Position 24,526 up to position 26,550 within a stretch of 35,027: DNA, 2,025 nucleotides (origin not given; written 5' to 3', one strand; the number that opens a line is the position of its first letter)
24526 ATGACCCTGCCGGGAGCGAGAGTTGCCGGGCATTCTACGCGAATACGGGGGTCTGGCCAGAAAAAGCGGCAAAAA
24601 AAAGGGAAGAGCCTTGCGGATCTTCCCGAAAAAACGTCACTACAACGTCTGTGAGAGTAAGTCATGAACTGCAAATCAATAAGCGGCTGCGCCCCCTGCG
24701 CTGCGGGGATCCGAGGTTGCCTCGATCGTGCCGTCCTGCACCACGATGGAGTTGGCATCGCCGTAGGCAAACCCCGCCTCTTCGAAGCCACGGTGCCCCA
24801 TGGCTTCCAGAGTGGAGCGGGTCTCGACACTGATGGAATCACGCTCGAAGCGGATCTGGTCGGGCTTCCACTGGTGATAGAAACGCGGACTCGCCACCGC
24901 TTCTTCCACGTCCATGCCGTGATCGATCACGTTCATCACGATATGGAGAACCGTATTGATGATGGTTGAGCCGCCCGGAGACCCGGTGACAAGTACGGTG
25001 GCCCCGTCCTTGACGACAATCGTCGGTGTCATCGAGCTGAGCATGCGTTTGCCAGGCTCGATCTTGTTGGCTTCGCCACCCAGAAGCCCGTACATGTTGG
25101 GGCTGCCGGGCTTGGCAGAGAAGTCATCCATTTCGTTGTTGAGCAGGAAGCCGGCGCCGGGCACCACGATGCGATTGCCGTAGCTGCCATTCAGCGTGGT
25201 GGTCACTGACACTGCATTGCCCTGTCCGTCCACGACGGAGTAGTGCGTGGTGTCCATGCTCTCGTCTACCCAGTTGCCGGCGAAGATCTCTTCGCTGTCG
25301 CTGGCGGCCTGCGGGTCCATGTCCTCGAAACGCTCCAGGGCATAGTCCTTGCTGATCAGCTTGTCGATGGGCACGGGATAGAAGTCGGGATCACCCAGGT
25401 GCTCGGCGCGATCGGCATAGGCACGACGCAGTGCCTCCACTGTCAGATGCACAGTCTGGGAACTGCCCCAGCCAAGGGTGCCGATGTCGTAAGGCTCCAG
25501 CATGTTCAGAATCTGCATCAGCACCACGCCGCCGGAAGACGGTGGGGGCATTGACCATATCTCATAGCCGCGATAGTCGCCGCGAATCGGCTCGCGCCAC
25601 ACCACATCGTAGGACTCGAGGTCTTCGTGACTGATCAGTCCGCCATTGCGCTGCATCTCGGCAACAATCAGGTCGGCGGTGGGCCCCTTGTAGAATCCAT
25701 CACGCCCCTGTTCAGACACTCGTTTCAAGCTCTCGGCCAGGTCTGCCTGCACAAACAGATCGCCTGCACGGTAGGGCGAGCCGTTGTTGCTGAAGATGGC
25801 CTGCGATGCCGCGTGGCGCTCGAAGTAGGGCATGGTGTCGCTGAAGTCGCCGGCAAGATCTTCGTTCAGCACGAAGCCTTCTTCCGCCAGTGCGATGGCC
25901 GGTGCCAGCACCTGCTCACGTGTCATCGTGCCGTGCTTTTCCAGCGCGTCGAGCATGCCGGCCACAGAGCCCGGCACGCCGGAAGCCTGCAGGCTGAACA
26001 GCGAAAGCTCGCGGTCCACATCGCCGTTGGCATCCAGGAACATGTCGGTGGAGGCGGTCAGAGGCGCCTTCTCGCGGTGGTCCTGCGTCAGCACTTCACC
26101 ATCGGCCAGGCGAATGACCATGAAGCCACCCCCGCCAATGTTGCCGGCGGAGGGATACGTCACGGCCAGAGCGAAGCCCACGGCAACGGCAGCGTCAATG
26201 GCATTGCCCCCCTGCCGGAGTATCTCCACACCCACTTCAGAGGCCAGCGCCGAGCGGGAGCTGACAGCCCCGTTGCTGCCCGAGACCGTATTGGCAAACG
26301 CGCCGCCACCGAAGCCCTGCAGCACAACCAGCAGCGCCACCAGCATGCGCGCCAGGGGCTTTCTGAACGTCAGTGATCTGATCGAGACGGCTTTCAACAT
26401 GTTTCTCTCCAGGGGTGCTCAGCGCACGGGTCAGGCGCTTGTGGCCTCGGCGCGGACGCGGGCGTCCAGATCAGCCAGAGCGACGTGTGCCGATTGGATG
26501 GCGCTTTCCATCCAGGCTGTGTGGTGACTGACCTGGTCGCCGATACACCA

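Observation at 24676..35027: Candidate periplasmic oxidative-deamination / scavenging module: Tat-LAAO-like oxidase + GGT + membrane regulator + TonB receptor + cytochrome c4 + two exported RidA proteins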

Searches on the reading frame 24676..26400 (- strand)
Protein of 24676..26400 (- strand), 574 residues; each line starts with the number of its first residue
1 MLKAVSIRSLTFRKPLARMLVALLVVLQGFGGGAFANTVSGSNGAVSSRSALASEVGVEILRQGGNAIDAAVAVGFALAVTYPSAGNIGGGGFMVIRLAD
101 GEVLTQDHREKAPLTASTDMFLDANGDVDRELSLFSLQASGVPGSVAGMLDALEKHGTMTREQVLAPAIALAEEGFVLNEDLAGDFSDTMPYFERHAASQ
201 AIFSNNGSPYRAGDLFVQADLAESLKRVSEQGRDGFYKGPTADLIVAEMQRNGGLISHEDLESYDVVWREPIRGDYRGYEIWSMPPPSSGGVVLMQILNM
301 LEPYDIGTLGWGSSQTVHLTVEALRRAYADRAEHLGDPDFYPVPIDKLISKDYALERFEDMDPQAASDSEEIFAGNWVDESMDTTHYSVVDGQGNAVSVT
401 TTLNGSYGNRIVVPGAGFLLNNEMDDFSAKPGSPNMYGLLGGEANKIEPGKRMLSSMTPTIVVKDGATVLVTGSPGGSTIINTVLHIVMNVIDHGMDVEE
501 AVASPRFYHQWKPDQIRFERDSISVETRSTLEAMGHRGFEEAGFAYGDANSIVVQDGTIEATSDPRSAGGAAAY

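Call 3: search_protein_families(library=pfam, proteins=[window:24676-26400:-], max_evalue=0.01)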
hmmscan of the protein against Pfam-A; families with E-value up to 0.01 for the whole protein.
window:24676-26400:- (574 aa): 1 family
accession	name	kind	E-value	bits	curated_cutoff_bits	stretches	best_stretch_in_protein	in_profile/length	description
PF01019.26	G_glu_transpept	-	4.1e-169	564.1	27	1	59-569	2-512/512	Gamma-glutamyltranspeptidase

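Call 6: search_protein_families(library=ncbifam, proteins=[window:24676-26400:-], max_evalue=0.001)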
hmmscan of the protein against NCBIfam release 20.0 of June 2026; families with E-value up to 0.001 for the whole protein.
window:24676-26400:- (574 aa): 2 families
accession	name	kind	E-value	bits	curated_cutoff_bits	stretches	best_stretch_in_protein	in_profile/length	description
NF007187.0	PRK09615.1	equivalog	1.6e-192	640.8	990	1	38-569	44-575/581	gamma-glutamyltransferase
TIGR00066.1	g_glut_trans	equivalog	4.5e-175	583.1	357.85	1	46-566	3-518/518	gamma-glutamyltransferase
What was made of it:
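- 24676..26400 (-): Gamma-glutamyltransferase (574 aa) with a Sec-type signal. It starts 30 nt downstream of the oxidase stop and is probably co-transcribed with it. It is a lineage-specific accessory gene. PF01019 E 4e-169 and TIGR00066 583 bits against a cut-off of 358 (calls 3, 6).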
